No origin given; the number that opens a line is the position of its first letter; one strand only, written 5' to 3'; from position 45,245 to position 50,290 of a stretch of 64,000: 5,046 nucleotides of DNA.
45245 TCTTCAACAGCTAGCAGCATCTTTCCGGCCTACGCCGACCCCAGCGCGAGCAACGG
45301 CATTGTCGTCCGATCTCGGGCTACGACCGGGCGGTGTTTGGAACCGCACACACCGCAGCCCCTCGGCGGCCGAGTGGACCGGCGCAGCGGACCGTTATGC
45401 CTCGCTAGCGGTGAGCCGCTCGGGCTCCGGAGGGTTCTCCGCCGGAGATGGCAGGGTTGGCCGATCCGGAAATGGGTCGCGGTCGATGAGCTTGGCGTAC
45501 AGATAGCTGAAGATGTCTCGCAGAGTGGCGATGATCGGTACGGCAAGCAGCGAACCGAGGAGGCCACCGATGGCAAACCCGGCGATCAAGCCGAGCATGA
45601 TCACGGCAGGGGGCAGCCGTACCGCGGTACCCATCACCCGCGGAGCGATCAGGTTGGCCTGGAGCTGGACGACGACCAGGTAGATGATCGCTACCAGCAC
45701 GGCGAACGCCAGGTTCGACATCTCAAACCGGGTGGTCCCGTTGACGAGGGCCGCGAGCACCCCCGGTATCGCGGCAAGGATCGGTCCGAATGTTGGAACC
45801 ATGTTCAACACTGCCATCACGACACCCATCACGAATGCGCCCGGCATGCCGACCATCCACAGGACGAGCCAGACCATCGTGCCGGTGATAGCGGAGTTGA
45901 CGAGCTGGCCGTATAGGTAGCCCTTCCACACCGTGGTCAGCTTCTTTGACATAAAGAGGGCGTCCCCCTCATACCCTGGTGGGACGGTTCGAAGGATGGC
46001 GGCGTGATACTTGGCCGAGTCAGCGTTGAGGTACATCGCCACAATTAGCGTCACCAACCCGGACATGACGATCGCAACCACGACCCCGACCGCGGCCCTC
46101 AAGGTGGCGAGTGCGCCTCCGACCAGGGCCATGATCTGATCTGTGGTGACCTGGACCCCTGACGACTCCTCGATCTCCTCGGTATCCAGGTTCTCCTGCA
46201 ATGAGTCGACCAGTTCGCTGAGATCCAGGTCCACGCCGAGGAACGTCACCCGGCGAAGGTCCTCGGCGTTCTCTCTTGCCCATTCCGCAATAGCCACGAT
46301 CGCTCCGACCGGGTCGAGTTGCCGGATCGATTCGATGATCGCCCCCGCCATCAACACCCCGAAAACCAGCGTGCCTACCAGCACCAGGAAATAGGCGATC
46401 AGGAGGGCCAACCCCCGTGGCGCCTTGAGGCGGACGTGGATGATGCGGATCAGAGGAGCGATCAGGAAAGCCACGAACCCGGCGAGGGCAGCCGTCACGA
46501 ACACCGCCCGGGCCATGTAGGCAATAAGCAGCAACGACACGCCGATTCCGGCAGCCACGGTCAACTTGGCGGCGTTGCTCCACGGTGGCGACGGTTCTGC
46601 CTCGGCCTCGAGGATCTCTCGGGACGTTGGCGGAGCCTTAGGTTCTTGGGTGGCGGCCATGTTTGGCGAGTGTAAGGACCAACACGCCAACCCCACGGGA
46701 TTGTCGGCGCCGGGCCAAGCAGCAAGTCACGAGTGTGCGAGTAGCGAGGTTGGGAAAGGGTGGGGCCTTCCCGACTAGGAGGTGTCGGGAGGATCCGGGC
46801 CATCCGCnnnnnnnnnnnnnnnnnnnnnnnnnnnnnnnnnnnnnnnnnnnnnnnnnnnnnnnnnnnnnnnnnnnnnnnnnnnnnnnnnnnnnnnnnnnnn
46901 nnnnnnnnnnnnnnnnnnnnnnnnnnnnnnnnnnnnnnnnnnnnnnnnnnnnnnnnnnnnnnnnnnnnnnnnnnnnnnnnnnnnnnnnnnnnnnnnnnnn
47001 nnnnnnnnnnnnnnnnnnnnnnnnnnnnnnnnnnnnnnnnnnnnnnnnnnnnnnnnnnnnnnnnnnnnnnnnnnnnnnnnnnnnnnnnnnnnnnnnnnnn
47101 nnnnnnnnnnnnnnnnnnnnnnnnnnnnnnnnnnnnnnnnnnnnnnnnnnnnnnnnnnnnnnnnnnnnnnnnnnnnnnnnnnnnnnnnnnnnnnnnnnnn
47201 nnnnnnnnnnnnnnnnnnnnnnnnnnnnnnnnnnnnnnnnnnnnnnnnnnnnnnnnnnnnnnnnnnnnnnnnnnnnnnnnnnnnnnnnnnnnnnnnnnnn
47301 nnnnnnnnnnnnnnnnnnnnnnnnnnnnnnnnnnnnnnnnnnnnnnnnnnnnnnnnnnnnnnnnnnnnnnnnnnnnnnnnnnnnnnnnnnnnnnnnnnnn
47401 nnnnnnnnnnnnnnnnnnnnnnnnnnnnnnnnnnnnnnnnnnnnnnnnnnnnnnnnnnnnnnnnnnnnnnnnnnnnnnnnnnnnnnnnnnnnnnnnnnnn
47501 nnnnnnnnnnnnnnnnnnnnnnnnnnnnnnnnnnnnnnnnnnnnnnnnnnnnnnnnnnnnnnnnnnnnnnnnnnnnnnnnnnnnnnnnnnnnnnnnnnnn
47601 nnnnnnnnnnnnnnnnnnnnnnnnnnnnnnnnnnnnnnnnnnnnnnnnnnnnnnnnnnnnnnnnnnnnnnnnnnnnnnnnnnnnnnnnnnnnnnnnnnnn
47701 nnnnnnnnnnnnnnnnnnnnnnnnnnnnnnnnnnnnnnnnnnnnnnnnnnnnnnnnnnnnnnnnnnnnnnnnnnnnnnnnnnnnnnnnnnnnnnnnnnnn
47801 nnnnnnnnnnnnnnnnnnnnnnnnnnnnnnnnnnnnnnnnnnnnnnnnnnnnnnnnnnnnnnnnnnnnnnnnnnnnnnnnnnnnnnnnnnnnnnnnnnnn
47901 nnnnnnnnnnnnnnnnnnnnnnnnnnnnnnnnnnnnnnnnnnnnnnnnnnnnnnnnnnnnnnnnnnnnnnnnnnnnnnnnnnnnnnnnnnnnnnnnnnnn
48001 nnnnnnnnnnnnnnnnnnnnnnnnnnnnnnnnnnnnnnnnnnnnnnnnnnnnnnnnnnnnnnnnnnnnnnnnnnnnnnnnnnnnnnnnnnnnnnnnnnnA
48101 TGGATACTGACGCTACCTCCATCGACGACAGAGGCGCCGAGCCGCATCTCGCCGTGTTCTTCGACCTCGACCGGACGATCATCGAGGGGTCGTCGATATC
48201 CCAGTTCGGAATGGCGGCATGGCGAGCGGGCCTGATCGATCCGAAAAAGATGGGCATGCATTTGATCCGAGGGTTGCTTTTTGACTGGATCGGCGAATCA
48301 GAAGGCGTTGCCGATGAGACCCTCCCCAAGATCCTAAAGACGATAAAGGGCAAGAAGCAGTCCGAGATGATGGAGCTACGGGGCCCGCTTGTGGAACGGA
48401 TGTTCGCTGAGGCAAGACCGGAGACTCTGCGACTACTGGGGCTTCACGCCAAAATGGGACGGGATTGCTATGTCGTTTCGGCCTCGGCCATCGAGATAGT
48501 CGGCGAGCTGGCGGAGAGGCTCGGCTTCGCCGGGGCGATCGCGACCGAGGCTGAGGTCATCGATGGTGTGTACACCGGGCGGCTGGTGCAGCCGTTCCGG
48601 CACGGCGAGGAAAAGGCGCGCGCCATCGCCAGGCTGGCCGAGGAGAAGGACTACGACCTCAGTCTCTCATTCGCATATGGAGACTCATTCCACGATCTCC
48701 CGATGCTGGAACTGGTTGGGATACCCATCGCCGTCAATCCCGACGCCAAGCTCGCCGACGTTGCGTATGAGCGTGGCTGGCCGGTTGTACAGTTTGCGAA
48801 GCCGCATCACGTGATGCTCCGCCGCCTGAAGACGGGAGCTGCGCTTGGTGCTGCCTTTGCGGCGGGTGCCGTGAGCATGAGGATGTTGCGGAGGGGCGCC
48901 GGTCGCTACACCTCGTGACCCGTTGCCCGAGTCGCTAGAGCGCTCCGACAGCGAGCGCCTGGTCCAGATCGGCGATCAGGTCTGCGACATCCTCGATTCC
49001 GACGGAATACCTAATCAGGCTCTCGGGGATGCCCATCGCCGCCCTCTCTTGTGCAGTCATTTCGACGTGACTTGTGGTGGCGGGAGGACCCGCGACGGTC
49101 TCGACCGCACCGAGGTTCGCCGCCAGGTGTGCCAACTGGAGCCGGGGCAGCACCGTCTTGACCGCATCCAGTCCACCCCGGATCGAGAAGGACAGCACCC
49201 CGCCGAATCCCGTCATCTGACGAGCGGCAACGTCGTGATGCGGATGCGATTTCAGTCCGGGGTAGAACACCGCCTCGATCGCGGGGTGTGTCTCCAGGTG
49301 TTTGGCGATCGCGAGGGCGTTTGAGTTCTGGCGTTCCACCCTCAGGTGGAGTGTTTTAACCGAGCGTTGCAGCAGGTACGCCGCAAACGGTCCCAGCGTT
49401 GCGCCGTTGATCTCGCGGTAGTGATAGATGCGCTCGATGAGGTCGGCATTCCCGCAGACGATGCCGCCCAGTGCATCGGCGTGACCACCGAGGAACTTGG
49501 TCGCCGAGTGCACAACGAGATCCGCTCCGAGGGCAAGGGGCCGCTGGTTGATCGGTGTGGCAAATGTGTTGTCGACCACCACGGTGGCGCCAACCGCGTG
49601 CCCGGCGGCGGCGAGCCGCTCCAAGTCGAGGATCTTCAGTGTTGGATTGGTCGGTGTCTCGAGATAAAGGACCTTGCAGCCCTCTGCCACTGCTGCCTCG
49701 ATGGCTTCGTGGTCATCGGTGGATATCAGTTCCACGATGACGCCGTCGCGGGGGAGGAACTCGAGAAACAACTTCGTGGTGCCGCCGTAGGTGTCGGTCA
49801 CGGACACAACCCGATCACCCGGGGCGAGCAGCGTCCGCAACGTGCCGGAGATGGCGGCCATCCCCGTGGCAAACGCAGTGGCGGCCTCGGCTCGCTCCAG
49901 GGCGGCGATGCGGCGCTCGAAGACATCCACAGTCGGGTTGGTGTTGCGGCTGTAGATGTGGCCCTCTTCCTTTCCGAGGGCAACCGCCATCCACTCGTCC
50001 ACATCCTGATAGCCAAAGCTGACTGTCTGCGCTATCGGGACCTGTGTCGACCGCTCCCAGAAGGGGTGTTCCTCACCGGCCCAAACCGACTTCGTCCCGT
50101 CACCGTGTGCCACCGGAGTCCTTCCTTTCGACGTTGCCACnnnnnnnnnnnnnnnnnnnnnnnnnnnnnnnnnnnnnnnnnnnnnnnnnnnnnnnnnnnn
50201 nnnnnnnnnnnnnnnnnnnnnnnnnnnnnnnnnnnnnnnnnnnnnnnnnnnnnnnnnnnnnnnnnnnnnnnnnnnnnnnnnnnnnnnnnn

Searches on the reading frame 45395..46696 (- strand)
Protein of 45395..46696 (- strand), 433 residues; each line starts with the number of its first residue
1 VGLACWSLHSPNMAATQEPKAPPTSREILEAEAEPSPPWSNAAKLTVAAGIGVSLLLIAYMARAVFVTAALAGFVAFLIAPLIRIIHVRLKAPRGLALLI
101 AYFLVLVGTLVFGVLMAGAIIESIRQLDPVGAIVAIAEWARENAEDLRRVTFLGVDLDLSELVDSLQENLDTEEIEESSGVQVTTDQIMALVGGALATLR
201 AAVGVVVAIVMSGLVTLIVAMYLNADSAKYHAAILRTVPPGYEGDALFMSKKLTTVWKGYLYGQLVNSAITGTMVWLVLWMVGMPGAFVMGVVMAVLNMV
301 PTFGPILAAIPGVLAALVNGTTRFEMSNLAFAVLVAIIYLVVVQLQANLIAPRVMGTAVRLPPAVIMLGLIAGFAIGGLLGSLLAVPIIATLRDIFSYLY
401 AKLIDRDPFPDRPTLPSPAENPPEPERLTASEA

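Call 40: search_protein_families(library=pfam, proteins=[window:45395-46696:-], max_evalue=0.00001)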
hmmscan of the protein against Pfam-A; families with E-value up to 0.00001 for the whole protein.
window:45395-46696:- (433 aa): 1 family
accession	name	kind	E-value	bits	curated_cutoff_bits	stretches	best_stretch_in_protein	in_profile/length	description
PF01594.21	AI-2E_transport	-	2.1e-45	155.8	34.3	1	55-397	11-324/327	AI-2E family transporter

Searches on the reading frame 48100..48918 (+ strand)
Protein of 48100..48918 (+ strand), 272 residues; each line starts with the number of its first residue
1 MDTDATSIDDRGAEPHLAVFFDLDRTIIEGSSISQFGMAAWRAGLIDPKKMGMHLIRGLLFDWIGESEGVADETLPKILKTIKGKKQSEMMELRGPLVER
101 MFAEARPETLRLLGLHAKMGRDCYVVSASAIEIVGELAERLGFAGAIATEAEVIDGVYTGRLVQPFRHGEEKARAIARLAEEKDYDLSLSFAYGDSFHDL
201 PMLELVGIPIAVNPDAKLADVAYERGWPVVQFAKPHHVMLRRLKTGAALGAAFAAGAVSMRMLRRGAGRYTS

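Call 40: search_protein_families(library=pfam, proteins=[window:48100-48918:+], max_evalue=0.00001)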
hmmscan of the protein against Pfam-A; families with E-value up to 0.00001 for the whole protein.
window:48100-48918:+ (272 aa): 2 families
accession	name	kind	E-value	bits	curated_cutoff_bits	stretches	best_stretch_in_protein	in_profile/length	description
PF12710.13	HAD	-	6.4e-27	95.7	27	1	19-204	1-189/189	haloacid dehalogenase-like hydrolase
PF00702.32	Hydrolase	-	2.1e-06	28.7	26.4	1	18-207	3-191/191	haloacid dehalogenase-like hydrolase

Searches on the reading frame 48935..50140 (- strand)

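Call 40: search_protein_families(library=pfam, proteins=[window:48935-50140:-], max_evalue=0.00001)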
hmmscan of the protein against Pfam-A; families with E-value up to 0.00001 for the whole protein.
window:48935-50140:- (401 aa): 3 families
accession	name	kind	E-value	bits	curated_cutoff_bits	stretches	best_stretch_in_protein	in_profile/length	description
PF01053.26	Cys_Met_Meta_PP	-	1.7e-132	442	27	1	16-396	2-380/381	Cys/Met metabolism PLP-dependent enzyme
PF00155.27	Aminotran_1_2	-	2.6e-07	30.6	19.7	1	65-238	37-241/361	Aminotransferase class I and II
PF06838.17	Met_gamma_lyase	-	4.4e-06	25.9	24.2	0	165-238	170-246/405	Methionine gamma-lyase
